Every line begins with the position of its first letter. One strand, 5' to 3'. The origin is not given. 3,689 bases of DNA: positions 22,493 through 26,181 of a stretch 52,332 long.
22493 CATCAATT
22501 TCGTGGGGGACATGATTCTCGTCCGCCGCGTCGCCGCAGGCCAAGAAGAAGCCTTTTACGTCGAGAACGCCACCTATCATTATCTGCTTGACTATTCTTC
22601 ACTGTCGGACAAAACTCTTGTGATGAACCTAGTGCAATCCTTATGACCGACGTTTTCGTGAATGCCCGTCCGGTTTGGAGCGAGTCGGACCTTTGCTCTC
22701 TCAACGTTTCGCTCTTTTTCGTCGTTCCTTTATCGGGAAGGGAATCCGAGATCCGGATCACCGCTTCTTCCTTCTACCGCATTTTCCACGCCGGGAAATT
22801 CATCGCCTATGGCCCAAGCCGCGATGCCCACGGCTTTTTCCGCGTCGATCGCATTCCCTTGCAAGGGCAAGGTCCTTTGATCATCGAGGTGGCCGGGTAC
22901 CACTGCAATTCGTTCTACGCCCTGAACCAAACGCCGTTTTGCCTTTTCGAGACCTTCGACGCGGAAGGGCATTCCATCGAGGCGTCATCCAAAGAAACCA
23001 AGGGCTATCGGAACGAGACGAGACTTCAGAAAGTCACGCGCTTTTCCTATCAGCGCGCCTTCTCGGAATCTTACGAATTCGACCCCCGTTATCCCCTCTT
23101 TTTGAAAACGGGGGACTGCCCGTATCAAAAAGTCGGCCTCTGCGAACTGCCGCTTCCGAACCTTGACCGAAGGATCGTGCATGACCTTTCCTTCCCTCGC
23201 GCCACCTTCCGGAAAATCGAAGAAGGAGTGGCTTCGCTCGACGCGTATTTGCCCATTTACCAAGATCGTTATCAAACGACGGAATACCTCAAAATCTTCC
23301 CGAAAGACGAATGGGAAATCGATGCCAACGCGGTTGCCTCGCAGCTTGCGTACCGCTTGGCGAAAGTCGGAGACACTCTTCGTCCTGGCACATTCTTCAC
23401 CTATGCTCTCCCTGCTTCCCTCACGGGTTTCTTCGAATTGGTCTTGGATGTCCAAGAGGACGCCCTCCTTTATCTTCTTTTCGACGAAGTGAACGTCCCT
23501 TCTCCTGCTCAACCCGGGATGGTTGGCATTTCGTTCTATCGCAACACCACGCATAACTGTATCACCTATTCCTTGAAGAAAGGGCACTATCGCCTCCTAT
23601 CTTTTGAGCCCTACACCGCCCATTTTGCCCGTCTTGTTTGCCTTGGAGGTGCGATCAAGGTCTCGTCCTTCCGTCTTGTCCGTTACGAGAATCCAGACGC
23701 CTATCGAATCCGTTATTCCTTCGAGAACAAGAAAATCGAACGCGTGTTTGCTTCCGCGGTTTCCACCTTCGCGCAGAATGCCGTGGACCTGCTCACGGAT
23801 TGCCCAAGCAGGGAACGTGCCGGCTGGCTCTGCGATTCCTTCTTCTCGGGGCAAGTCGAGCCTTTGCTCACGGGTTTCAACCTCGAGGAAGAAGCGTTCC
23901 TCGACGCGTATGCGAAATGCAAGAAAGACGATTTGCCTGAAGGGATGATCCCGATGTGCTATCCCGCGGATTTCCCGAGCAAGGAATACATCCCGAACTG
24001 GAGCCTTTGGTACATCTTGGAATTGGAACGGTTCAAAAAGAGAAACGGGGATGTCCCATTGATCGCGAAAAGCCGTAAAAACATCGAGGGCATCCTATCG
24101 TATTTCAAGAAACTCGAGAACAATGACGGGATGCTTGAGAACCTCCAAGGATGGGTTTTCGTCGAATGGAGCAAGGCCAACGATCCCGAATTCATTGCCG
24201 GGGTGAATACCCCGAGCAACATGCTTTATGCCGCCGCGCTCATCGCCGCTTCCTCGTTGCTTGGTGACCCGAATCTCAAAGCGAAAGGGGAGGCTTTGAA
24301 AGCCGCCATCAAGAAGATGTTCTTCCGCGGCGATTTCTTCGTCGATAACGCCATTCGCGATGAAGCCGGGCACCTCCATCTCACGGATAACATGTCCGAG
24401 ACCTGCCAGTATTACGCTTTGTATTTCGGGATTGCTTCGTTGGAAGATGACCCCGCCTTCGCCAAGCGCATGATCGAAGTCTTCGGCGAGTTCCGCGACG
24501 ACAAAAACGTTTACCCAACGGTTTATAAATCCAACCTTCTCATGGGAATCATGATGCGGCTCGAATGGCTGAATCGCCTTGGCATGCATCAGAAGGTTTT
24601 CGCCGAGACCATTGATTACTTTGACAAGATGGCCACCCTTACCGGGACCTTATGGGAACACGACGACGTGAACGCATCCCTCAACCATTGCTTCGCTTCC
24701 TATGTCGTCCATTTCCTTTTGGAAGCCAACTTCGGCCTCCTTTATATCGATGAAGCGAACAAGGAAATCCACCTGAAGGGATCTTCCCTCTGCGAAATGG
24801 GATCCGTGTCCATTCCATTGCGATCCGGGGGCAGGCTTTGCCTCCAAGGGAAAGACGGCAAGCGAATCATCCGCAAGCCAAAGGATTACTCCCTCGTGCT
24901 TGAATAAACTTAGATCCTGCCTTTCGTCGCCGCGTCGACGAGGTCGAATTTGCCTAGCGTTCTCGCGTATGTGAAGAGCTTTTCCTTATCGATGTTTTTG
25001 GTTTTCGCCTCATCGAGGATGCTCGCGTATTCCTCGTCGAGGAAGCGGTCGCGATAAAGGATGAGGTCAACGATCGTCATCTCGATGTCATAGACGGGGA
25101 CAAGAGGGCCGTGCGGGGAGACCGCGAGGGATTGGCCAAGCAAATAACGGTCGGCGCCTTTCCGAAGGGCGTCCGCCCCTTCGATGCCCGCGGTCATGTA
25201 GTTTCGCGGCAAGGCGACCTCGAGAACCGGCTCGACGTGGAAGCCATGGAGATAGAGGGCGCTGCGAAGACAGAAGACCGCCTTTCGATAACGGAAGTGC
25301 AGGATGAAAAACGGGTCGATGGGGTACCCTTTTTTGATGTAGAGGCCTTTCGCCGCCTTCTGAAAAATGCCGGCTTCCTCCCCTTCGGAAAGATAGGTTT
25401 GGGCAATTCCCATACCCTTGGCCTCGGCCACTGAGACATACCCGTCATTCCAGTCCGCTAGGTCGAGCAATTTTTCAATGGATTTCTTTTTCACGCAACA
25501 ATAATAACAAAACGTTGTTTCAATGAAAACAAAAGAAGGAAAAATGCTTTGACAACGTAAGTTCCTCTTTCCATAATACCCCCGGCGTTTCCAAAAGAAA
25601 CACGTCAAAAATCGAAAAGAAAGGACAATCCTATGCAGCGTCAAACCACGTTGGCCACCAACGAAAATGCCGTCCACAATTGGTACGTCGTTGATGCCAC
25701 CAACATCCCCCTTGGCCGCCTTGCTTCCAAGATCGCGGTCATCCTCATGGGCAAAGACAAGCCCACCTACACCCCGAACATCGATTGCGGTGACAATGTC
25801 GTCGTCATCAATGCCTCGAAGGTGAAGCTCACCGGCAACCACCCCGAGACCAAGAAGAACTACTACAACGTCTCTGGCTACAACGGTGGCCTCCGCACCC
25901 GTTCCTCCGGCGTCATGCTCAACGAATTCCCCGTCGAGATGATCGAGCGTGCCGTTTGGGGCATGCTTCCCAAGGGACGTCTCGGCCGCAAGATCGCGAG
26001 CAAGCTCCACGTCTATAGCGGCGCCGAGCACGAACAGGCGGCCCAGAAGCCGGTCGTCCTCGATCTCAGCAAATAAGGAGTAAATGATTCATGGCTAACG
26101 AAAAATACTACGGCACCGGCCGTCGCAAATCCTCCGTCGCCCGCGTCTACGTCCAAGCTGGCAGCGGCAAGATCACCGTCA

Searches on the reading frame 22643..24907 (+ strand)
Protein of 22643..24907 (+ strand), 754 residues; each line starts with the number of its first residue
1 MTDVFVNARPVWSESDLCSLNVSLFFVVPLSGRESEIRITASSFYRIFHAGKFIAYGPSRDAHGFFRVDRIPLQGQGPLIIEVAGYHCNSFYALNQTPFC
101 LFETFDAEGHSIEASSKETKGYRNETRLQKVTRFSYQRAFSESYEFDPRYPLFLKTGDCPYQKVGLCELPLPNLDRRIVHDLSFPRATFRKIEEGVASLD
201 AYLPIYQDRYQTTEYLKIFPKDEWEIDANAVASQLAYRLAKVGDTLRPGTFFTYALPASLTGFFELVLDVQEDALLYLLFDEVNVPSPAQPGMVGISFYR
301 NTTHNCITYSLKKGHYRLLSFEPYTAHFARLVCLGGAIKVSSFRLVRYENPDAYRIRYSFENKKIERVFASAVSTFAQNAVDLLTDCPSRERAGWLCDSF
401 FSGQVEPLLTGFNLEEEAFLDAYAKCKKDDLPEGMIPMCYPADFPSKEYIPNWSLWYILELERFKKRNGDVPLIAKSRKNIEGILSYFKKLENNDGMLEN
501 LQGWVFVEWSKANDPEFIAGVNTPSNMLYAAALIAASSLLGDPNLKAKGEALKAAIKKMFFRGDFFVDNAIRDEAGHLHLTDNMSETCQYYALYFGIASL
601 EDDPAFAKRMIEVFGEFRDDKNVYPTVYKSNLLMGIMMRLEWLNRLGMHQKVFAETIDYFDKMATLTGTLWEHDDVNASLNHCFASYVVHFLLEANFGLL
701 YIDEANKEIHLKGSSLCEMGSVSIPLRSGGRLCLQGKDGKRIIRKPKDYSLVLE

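Call 46: search_protein_families(library=pfam, proteins=[window:22643-24907:+], max_evalue=0.001)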
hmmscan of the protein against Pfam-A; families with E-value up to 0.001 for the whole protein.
window:22643-24907:+ (754 aa): 1 family
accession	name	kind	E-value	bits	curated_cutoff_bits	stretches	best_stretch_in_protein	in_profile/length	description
PF17389.8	Bac_rhamnosid6H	-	3.5e-15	56.6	24.5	1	361-609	9-249/339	Bacterial alpha-L-rhamnosidase 6 hairpin glycosidase domain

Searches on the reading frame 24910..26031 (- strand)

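Call 46: search_protein_families(library=pfam, proteins=[window:24910-26031:-], max_evalue=0.001)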
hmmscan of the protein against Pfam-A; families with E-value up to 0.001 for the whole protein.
window:24910-26031:- (373 aa): 1 family
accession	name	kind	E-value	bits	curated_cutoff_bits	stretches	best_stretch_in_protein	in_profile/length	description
PF13338.12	AbiEi_4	-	3.4e-06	27.5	25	1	186-231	1-46/49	Transcriptional regulator, AbiEi antitoxin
